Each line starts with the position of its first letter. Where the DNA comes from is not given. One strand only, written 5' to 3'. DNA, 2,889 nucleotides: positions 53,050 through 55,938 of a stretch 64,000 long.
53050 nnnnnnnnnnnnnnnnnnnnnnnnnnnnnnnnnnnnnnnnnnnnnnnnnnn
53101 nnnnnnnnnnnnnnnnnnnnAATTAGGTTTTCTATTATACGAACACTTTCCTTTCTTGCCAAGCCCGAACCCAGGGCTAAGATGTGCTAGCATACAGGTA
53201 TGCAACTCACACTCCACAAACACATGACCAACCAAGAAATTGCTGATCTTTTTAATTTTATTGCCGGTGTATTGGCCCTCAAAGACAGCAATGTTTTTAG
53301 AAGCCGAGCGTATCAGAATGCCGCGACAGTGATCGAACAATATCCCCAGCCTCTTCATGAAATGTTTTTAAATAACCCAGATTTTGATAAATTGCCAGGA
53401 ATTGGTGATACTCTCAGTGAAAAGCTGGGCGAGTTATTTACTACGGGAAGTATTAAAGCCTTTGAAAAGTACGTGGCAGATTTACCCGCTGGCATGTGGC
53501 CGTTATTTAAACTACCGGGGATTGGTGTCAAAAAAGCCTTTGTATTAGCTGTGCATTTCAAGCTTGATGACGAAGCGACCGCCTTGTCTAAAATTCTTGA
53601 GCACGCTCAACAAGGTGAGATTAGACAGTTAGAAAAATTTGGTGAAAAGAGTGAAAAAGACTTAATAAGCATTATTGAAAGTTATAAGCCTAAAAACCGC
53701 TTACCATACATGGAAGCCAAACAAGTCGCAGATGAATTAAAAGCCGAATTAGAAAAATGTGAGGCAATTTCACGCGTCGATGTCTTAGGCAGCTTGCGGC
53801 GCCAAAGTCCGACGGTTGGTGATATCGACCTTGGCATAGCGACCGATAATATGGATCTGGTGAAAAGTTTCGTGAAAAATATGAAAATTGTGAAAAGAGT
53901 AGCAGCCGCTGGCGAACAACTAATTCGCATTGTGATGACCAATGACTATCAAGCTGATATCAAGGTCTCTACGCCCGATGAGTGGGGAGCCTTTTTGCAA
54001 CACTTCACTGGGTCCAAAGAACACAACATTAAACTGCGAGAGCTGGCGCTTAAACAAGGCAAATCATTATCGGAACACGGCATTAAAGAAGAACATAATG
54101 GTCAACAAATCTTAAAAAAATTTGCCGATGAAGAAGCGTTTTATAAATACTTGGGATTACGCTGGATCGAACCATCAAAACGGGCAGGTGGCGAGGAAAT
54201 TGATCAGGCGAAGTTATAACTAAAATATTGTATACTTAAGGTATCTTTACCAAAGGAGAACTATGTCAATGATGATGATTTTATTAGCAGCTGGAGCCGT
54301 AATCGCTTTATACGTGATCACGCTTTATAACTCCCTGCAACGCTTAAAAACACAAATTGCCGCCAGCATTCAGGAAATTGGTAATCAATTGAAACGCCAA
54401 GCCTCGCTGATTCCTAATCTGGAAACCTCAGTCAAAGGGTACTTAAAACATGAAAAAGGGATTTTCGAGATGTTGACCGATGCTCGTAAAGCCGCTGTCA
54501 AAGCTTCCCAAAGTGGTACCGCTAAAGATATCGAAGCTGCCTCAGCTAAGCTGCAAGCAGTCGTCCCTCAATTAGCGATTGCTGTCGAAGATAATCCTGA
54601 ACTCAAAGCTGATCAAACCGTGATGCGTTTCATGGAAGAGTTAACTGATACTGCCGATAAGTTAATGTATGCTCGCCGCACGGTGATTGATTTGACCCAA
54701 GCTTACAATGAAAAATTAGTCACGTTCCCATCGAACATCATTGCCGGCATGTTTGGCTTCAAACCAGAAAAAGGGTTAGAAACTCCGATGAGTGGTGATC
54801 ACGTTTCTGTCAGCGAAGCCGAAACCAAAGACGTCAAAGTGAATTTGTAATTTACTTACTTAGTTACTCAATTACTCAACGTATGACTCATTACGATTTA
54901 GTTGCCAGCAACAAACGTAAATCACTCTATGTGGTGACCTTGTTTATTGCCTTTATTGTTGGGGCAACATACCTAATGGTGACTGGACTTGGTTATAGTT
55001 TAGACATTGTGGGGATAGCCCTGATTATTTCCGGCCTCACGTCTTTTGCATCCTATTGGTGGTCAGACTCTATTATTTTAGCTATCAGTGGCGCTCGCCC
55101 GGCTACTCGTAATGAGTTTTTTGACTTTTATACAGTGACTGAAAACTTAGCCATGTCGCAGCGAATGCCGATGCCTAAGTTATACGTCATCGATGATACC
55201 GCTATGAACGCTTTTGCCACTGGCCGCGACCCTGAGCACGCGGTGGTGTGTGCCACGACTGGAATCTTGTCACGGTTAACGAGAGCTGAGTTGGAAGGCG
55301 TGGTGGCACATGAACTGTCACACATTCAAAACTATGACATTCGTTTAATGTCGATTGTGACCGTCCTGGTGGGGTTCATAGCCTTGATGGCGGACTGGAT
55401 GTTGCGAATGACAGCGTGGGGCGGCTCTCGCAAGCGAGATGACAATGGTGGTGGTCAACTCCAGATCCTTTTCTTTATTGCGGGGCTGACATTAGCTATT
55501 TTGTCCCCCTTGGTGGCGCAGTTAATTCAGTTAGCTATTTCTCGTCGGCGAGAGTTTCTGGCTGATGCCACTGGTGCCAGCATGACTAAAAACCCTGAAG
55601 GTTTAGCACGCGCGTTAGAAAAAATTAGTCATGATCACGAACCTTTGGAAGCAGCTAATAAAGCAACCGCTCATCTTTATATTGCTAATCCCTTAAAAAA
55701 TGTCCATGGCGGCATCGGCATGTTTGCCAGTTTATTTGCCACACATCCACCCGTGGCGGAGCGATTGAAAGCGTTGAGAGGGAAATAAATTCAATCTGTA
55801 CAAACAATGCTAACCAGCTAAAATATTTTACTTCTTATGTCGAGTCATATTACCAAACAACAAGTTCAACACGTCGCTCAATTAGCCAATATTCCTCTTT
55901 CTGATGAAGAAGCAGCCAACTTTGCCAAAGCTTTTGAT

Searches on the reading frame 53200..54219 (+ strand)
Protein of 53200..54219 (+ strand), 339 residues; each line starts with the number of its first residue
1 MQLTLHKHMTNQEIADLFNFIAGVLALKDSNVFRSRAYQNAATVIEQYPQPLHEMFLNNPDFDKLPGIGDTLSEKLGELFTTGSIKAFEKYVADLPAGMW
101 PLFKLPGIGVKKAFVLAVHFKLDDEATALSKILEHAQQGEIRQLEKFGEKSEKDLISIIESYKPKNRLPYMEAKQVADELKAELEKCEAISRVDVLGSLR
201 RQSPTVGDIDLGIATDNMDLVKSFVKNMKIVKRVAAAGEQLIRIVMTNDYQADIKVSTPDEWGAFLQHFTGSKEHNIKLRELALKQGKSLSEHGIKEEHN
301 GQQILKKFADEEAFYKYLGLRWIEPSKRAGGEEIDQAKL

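Call 41: search_protein_families(library=pfam, proteins=[window:53200-54219:+], max_evalue=0.001)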
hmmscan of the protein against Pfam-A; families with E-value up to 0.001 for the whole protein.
window:53200-54219:+ (339 aa): 3 families
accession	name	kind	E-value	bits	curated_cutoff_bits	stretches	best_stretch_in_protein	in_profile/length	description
PF14791.11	DNA_pol_B_thumb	-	9.2e-20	70.7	25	1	266-328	2-62/63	DNA polymerase beta thumb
PF14716.13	HHH_8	-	4.3e-18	65.9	30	1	9-84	1-72/73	Helix-hairpin-helix domain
PF14792.12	DNA_pol_B_palm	-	1.9e-06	28.5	25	1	167-224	1-58/113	DNA polymerase beta palm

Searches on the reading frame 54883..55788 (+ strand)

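Call 86: search_protein_families(library=pfam, proteins=[window:54883-55788:+], max_evalue=0.001)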
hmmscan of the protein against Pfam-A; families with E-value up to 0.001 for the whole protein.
window:54883-55788:+ (301 aa): 1 family
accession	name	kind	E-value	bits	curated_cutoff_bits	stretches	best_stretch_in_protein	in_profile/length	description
PF01435.24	Peptidase_M48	-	3.2e-30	105.8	20.3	1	85-300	10-184/186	Peptidase family M48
